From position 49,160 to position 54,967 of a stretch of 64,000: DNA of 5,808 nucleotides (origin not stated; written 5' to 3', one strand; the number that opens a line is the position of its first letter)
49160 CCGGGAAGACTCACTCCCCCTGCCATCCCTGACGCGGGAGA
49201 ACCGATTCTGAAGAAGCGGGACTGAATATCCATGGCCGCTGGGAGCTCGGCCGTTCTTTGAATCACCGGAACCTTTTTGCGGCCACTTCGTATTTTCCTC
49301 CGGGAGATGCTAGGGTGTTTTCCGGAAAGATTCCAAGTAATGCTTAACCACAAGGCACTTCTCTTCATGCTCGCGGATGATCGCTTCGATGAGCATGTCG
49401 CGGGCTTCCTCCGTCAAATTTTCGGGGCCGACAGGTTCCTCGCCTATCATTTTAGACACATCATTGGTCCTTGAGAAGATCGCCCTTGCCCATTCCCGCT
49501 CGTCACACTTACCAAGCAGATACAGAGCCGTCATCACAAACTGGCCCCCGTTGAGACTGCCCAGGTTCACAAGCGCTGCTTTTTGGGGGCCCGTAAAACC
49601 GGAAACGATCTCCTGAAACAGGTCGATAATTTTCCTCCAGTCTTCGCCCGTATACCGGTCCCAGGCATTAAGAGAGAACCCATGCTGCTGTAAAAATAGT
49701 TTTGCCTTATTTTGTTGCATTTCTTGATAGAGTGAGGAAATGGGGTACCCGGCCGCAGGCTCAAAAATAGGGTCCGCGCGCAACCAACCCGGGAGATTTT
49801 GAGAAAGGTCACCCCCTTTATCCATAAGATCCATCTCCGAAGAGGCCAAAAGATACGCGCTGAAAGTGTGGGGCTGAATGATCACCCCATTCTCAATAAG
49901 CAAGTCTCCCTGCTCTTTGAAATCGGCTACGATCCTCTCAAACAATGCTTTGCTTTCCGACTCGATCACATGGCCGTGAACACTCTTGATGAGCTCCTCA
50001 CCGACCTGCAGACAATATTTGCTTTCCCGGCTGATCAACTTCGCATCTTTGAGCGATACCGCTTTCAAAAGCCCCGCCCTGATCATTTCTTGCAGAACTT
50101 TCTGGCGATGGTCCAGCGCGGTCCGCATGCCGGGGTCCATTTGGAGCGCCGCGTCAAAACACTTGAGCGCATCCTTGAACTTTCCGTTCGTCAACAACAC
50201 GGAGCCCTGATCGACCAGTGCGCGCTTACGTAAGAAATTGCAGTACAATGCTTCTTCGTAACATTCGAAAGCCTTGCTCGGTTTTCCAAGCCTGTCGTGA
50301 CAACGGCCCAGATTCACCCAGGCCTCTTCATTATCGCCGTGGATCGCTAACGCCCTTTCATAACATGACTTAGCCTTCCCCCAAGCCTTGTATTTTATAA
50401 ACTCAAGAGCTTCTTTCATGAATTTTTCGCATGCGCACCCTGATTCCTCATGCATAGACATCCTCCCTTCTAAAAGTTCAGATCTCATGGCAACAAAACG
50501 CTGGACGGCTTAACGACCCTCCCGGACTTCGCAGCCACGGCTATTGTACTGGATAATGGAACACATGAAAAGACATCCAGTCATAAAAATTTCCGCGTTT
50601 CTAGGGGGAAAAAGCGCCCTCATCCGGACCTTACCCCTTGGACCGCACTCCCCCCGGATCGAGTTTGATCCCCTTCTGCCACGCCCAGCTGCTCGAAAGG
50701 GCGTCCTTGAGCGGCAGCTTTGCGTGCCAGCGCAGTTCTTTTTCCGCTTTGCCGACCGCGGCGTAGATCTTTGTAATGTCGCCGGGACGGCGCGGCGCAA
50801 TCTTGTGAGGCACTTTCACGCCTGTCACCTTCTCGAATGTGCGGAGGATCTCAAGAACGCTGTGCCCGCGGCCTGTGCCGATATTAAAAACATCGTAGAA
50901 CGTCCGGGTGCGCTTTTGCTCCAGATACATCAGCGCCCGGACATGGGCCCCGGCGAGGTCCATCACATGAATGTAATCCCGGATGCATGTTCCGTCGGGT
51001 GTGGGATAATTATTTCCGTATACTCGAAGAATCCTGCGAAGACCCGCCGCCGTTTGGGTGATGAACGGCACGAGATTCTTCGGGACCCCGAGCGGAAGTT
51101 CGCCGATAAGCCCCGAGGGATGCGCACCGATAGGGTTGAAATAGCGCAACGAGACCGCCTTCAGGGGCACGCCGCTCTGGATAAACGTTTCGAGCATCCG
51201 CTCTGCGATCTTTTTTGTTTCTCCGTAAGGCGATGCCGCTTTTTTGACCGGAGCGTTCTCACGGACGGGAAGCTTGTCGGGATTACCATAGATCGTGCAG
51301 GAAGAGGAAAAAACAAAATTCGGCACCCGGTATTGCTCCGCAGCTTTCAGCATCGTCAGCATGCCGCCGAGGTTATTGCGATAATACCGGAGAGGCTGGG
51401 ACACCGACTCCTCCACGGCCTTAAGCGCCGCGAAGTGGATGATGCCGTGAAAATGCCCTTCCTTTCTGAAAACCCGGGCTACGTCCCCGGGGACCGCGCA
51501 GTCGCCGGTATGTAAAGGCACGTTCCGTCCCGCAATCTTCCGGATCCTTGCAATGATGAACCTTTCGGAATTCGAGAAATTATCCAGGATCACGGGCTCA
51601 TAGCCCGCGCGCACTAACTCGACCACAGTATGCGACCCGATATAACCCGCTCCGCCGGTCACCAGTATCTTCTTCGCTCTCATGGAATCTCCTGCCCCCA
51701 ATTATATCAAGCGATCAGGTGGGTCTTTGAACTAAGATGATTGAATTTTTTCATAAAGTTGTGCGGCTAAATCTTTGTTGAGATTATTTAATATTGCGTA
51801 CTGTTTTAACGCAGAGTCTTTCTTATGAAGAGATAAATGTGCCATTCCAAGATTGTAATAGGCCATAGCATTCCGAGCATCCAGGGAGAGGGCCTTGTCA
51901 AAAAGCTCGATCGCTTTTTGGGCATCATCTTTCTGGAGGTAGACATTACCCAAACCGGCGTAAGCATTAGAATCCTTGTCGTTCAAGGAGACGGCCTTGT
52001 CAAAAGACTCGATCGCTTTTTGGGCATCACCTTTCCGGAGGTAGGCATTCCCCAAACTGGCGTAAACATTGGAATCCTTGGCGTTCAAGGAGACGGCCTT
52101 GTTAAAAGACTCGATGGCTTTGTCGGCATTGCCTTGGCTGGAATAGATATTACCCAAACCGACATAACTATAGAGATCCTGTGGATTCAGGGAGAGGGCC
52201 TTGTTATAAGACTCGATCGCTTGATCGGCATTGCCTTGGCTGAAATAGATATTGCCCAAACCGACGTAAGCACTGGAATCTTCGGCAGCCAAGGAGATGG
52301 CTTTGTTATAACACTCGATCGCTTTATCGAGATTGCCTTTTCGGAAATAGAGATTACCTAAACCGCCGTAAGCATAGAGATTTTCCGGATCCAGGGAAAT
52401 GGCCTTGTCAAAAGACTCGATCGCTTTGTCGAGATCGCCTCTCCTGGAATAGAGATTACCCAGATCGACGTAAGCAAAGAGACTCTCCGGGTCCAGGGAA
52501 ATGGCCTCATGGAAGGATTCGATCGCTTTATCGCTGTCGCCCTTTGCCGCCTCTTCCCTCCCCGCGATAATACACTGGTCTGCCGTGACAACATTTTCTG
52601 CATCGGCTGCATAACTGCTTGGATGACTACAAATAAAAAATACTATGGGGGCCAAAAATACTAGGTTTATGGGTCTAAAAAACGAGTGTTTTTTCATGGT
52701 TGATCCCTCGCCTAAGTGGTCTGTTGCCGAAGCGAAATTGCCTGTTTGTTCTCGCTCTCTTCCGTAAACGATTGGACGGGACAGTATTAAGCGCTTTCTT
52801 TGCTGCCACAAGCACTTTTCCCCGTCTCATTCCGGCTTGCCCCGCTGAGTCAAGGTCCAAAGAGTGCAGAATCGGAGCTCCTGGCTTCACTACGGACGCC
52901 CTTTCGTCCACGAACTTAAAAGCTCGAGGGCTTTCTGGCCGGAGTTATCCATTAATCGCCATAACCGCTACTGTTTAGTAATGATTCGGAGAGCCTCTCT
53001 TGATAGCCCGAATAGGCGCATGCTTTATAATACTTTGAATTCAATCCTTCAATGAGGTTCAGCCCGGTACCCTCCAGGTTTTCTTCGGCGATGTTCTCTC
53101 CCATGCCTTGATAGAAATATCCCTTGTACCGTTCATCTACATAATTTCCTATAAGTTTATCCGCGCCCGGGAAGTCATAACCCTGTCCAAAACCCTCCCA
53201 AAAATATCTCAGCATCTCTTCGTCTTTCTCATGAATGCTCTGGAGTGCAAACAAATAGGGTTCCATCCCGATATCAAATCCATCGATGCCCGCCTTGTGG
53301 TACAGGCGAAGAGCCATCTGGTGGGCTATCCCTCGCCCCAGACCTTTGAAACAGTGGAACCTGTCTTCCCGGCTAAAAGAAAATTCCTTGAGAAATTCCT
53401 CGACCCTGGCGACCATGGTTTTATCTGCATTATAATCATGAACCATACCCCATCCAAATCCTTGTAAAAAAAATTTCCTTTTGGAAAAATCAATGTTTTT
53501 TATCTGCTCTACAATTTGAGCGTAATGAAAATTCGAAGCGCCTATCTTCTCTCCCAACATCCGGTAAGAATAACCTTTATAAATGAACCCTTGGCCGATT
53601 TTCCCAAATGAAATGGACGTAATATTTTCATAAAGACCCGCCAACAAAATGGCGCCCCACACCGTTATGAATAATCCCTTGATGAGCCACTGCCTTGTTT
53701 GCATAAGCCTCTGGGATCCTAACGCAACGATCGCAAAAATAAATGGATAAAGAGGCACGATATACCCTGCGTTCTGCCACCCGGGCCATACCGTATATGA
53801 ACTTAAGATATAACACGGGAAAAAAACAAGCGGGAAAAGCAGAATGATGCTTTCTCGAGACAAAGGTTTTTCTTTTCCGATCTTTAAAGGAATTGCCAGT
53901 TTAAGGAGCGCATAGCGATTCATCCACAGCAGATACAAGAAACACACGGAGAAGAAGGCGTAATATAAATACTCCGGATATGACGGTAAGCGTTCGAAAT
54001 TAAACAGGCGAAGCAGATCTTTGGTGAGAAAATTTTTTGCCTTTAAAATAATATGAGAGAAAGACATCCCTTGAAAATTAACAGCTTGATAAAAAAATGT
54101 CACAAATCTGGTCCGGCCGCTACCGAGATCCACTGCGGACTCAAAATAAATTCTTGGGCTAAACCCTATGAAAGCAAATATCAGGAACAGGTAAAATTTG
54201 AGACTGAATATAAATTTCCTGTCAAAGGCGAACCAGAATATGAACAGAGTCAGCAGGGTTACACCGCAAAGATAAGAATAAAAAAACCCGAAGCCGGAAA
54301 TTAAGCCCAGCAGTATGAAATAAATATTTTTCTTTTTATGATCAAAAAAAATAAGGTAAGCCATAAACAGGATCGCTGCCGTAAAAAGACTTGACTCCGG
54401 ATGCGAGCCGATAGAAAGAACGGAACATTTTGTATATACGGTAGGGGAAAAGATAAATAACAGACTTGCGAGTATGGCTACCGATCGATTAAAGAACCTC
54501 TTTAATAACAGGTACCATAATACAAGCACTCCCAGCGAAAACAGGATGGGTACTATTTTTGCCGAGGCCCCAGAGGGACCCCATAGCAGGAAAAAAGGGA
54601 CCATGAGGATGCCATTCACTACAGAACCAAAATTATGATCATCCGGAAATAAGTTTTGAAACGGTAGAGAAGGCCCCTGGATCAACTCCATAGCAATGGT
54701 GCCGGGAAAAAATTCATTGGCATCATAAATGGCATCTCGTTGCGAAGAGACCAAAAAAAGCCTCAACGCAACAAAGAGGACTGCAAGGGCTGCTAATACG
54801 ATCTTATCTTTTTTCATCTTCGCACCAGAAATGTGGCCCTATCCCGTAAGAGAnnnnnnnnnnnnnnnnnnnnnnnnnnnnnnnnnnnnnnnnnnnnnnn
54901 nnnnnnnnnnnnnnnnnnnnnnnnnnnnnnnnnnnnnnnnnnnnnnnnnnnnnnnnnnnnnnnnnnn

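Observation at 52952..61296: Arn-like Und-P-aminosugar glycosylation cluster with two tandem GT-C transferases and a B12-radical-SAM enzyme, lacking the formyltransferase and deformylase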

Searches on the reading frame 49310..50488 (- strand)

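Call 4: search_protein_families(library=pfam, proteins=[window:49310-50488:-], max_evalue=0.01)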
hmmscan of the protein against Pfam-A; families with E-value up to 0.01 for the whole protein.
window:49310-50488:- (392 aa): 17 families
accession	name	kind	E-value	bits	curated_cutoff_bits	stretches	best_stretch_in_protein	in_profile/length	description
PF00515.34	TPR_1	-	8e-17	60.7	27.8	2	55-82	2-29/34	Tetratricopeptide repeat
PF07719.23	TPR_2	-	2.8e-16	58.6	27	2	55-81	2-28/34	Tetratricopeptide repeat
PF13181.12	TPR_8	-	7.7e-11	41.7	25.7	1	55-82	2-29/34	Tetratricopeptide repeat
PF13428.12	TPR_14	-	2.5e-10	40.4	23.5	0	90-124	3-37/44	Tetratricopeptide repeat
PF13424.12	TPR_12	-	7.1e-10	39.4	30.1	1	36-81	19-72/77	Tetratricopeptide repeat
PF13432.12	TPR_16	-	8.1e-10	39.4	32.7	2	38-81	15-58/65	Tetratricopeptide repeat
PF14559.12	TPR_19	-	2.8e-08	34.4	25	1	35-76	6-47/68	Tetratricopeptide repeat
PF13431.12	TPR_17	-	9.7e-07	29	24.4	1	42-73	1-32/34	Tetratricopeptide repeat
PF13176.12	TPR_7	-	3.3e-06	27.2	27.9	0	56-81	1-26/36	Tetratricopeptide repeat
PF13371.12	TPR_9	-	4e-06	27.2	35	1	34-81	9-56/73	Tetratricopeptide repeat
PF13414.12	TPR_11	-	8e-06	25.9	26.8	0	41-62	15-36/42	TPR repeat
PF13174.12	TPR_6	-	0.0002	22.2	26.3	0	55-80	1-26/33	Tetratricopeptide repeat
PF01239.28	PPTA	-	0.0008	19.5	29.5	0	41-64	6-29/32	Protein prenyltransferase alpha subunit repeat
PF12895.13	ANAPC3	-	0.0012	19.5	27.2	1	38-112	7-80/82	Anaphase-promoting complex, cyclosome, subunit 3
PF13374.12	TPR_10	-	0.0014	19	27.5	0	59-82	7-30/42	Tetratricopeptide repeat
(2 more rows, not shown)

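Call 5: search_protein_families(library=ncbifam, proteins=[window:49310-50488:-], max_evalue=0.01)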
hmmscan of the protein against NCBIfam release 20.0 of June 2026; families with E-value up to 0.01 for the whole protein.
window:49310-50488:- (392 aa): 10 families
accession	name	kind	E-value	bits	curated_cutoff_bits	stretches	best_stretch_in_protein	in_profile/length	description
TIGR02552.1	LcrH_SycD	equivalog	7.8e-09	35.4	104.8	1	21-125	19-125/136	SycD/LcrH family type III secretion system chaperone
TIGR02521.1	type_IV_pilW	equivalog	1.9e-07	30.9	154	1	24-117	35-128/234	type IV pilus biogenesis/stability protein PilW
TIGR02917.1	PEP_TPR_lipo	equivalog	8.6e-06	23.9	312.2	1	38-125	551-638/899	XrtA/PEP-CTERM system TPR-repeat protein PrsT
TIGR00540.1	TPR_hemY_coli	hypoth_equivalog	1.6e-05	23.9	142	1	32-80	338-385/385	heme biosynthesis-associated TPR protein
NF040561.1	PrimPol_Msp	equivalog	3.5e-05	22.6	200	1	70-145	7-79/515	CRISPR-associated primase-polymerase type A1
NF040658.1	Myxo_OME_TraC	equivalog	0.00035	19.4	500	0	19-64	33-78/602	outer membrane exchange accessory lipoprotein TraC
NF052230.1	T9SS_PorE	exception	0.0004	18.8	600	1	17-127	15-130/648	PorE family type IX secretion system protein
NF040959.1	MamA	equivalog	0.00061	19.3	200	1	27-118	112-203/204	magnetosome protein MamA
NF047558.1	TPR_END_plus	domain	0.0062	16.5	32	0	56-84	1-29/56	TPR end-of-group domain-containing protein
NF033762.1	social_mot_Tgl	equivalog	0.0075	15.6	225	0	33-120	79-168/252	social motility TPR repeat lipoprotein Tgl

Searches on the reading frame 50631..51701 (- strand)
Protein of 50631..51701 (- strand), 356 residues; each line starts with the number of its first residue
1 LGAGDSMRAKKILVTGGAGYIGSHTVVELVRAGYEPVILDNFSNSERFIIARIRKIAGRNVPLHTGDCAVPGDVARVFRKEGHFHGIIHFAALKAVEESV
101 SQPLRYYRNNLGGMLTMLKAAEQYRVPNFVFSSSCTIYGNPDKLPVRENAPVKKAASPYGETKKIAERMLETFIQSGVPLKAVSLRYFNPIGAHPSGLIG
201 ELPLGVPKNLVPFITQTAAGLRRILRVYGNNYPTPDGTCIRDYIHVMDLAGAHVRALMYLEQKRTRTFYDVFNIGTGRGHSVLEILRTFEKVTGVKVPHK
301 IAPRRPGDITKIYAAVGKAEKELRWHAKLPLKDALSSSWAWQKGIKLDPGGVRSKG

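Call 4: search_protein_families(library=pfam, proteins=[window:50631-51701:-], max_evalue=0.01)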
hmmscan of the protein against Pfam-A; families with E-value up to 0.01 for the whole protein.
window:50631-51701:- (356 aa): 10 families
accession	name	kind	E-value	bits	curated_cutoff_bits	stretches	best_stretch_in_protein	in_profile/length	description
PF16363.11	GDP_Man_Dehyd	-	8.3e-50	170.6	27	1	13-334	1-328/332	GDP-mannose 4,6 dehydratase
PF01370.27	Epimerase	-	3.7e-47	161.2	20.9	1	12-275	1-240/240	NAD dependent epimerase/dehydratase family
PF01073.25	3Beta_HSD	-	3e-14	53.2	22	1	13-267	1-239/280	3-beta hydroxysteroid dehydrogenase/isomerase family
PF02719.21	Polysacc_synt_2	-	1.2e-09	38.3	20.2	1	12-134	1-128/293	Polysaccharide biosynthesis protein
PF07993.18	NAD_binding_4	-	3.4e-06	26.8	20.1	1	14-180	1-199/258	Male sterility protein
PF04321.23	RmlD_sub_bind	-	3.7e-05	23.4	27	1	11-171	2-137/287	RmlD substrate binding domain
PF08659.16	KR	-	6.4e-05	23.4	22.6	1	12-141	3-144/180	KR domain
PF13460.12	NAD_binding_10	-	0.0042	17.4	27.2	1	16-172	1-133/184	NAD(P)H-binding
PF00106.31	adh_short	-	0.0052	16.7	26.6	1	10-93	1-87/195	short chain dehydrogenase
PF05368.20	NmrA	-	0.0089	16.1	27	0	10-133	3-106/298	NmrA-like family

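Call 5: search_protein_families(library=ncbifam, proteins=[window:50631-51701:-], max_evalue=0.01)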
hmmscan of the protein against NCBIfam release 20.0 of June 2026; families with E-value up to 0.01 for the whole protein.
window:50631-51701:- (356 aa): 25 families
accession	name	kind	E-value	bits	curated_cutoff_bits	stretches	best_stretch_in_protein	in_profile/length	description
TIGR01179.1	galE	equivalog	2.8e-116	388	262.3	1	11-344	1-327/332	UDP-glucose 4-epimerase GalE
NF007956.0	PRK10675.1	subfamily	2.7e-103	345.7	394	1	11-343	2-330/338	UDP-glucose 4-epimerase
TIGR01181.1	dTDP_gluc_dehyt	equivalog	7.4e-26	91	365.1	1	11-342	1-311/321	dTDP-glucose 4,6-dehydratase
TIGR04180.1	EDH_00030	hypoth_equivalog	3e-25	88.9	475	1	12-325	1-292/297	NAD-dependent 4,6-dehydratase LegB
TIGR02197.1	heptose_epim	equivalog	3.5e-22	79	274.6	1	12-294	1-261/316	ADP-glyceromanno-heptose 6-epimerase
NF011728.1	PRK15181.1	equivalog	1e-17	64.2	760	1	9-193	15-198/348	Vi polysaccharide biosynthesis UDP-N-acetylglucosaminuronic acid C-4 epimerase TviC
NF043036.1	ErythonDh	equivalog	4.4e-13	49.1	325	1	11-177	2-167/321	D-erythronate dehydrogenase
TIGR03466.1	HpnA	hypoth_equivalog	1.8e-12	46.8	367.65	1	11-192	2-172/327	hopanoid-associated sugar epimerase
NF007582.0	PRK10217.1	equivalog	3.4e-12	46.1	698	1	10-124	2-115/355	dTDP-glucose 4,6-dehydratase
TIGR02622.1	CDP_4_6_dhtase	equivalog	1.6e-10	40.7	278.45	1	8-176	3-171/352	CDP-glucose 4,6-dehydratase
NF007490.0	PRK10084.1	subfamily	1.8e-10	40.4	649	1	11-124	2-114/361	dTDP-glucose 4,6-dehydratase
NF047922.1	GDPFucSynFcl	equivalog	4e-10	39.6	500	1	237-341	203-300/308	GDP-L-fucose synthase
NF042423.1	oxyalk_red_Shew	equivalog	1.4e-07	30.9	580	1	8-187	7-171/331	2-alkyl-3-oxoalkanoate reductase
NF042422.1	oxyalk_red_OleD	equivalog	4.2e-07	29.7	580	1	11-186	2-164/329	2-alkyl-3-oxoalkanoate reductase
NF008360.0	PRK11150.1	equivalog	7.5e-07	28.6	452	1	12-193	2-173/310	ADP-glyceromanno-heptose 6-epimerase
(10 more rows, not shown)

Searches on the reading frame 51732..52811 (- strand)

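Call 4: search_protein_families(library=pfam, proteins=[window:51732-52811:-], max_evalue=0.01)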
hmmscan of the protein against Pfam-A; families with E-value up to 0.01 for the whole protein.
window:51732-52811:- (359 aa): 56 families (the best 25 are shown)
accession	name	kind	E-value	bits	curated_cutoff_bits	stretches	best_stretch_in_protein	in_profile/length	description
PF00515.34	TPR_1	-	1.7e-64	211.6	27.8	7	180-212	2-34/34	Tetratricopeptide repeat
PF13432.12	TPR_16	-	2.4e-58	194.5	32.7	7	116-176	2-62/65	Tetratricopeptide repeat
PF07719.23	TPR_2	-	3.8e-58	189.3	27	7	181-212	3-34/34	Tetratricopeptide repeat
PF13424.12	TPR_12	-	1.8e-56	188.7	30.1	7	147-208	5-74/77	Tetratricopeptide repeat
PF13414.12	TPR_11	-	1.9e-56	187.9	26.8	7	186-227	1-42/42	TPR repeat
PF13181.12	TPR_8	-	2.9e-55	180.2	25.7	6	180-212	2-34/34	Tetratricopeptide repeat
PF13431.12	TPR_17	-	5.4e-44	145.2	24.4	7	134-166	2-34/34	Tetratricopeptide repeat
PF14559.12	TPR_19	-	6.3e-36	123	25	5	124-183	4-62/68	Tetratricopeptide repeat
PF13428.12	TPR_14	-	2.8e-34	114.5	23.5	5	113-153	3-43/44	Tetratricopeptide repeat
PF13176.12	TPR_7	-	5.6e-31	104.4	27.9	1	113-144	1-34/36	Tetratricopeptide repeat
PF23914.1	TPR_CcmH_CycH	-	1.2e-27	97.1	42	4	84-181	57-157/158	Cytochrome c-type biogenesis protein H TPR domain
PF13174.12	TPR_6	-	2.1e-22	78.6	26.3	1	181-211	2-32/33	Tetratricopeptide repeat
PF13371.12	TPR_9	-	1.8e-20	73.2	35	2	151-212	1-62/73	Tetratricopeptide repeat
PF13374.12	TPR_10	-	4.3e-16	58.8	27.5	0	114-139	5-30/42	Tetratricopeptide repeat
PF12569.14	NatA_aux_su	-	2.3e-15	57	33.3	2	90-165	205-280/515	N-terminal acetyltransferase A, auxiliary subunit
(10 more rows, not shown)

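Call 5: search_protein_families(library=ncbifam, proteins=[window:51732-52811:-], max_evalue=0.01)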
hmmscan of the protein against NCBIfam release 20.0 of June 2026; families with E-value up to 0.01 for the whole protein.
window:51732-52811:- (359 aa): 52 families (the best 25 are shown)
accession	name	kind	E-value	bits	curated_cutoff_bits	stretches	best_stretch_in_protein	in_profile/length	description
NF040959.1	MamA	equivalog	1.5e-46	158.5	200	3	84-243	44-203/204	magnetosome protein MamA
TIGR02917.1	PEP_TPR_lipo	equivalog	1.5e-41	142.2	312.2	2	89-277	477-665/899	XrtA/PEP-CTERM system TPR-repeat protein PrsT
TIGR02521.1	type_IV_pilW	equivalog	2.1e-35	122.3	154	3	179-249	31-101/234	type IV pilus biogenesis/stability protein PilW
NF008757.0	PRK11788.1-5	equivalog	1.9e-30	106.3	363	3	189-343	45-206/388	lipopolysaccharide assembly protein LapB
NF033762.1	social_mot_Tgl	equivalog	1.5e-28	99.9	225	3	124-243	44-166/252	social motility TPR repeat lipoprotein Tgl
TIGR00990.1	3a0801s09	subfamily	6.3e-27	94.5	757.25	3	159-282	379-502/615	mitochondrial import receptor subunit TOM70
NF047507.1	TPR_BatC_Lepto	exception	6.5e-26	91.1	175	4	155-212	68-129/214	TPR repeat-containing protein BatC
NF033920.0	C39_PA2778_fam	equivalog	4.3e-25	88.6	150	4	192-277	169-254/255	PA2778 family cysteine peptidase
TIGR02552.1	LcrH_SycD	equivalog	3.7e-24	85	104.8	3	190-281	29-120/136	SycD/LcrH family type III secretion system chaperone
NF047558.1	TPR_END_plus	domain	4.6e-23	80.9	32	2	114-143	2-31/56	TPR end-of-group domain-containing protein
NF008391.2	PRK11189.1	equivalog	2.3e-22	79.9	250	4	270-337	88-155/297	lipoprotein NlpI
NF008520.0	PRK11447.1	equivalog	6.4e-21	73.9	858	3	84-226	276-432/1157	cellulose synthase complex outer membrane protein BcsC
NF008755.0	PRK11788.1-3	equivalog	7.4e-21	74.9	430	3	92-132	51-91/388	lipopolysaccharide assembly protein LapB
NF047371.1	FlcA_CTERM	equivalog_domain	1e-20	73.8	300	3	100-207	422-535/646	periplasmic flagellar collar protein FlcA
NF002725.1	PRK02603.1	equivalog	1.5e-20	73.9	143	5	158-211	48-104/173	photosystem I assembly protein Ycf3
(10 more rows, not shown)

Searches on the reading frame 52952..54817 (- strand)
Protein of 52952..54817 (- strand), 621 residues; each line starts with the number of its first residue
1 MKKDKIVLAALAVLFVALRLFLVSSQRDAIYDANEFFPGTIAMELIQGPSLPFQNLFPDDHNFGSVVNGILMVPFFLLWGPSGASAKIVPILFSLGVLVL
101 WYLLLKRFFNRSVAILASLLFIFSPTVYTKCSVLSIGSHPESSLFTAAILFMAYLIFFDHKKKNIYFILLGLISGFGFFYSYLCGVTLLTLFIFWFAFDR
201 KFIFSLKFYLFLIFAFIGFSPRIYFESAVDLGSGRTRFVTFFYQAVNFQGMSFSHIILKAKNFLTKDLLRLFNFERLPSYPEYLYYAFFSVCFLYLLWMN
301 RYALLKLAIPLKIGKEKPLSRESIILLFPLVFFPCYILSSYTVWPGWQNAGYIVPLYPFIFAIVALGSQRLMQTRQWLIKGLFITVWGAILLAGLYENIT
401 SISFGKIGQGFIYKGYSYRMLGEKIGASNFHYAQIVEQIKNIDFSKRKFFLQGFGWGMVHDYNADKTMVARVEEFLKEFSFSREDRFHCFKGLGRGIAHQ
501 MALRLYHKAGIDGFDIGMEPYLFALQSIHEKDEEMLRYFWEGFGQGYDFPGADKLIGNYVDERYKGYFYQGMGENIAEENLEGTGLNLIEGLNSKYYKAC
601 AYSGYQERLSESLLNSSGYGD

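Call 4: search_protein_families(library=pfam, proteins=[window:52952-54817:-], max_evalue=0.01)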
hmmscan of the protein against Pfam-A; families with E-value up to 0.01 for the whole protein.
window:52952-54817:- (621 aa): 1 family
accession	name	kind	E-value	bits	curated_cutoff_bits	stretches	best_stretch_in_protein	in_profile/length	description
PF13231.12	PMT_2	-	5.8e-10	40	26.1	1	75-224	13-159/160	Dolichyl-phosphate-mannose-protein mannosyltransferase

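Call 5: search_protein_families(library=ncbifam, proteins=[window:52952-54817:-], max_evalue=0.01)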
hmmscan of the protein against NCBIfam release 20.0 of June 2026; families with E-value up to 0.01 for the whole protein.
window:52952-54817:- (621 aa): 1 family
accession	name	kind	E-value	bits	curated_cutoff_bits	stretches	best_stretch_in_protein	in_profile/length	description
TIGR04154.1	archaeo_STT3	subfamily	0.002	16.5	450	1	88-217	100-227/831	oligosaccharyl transferase, archaeosortase A system-associated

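Call 23: search_solved_structures(query=window:52952-54817:-, max_evalue=1, show_alignments=2)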
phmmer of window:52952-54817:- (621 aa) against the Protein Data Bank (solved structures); distinct sequences matched with E-value up to 1: 0.
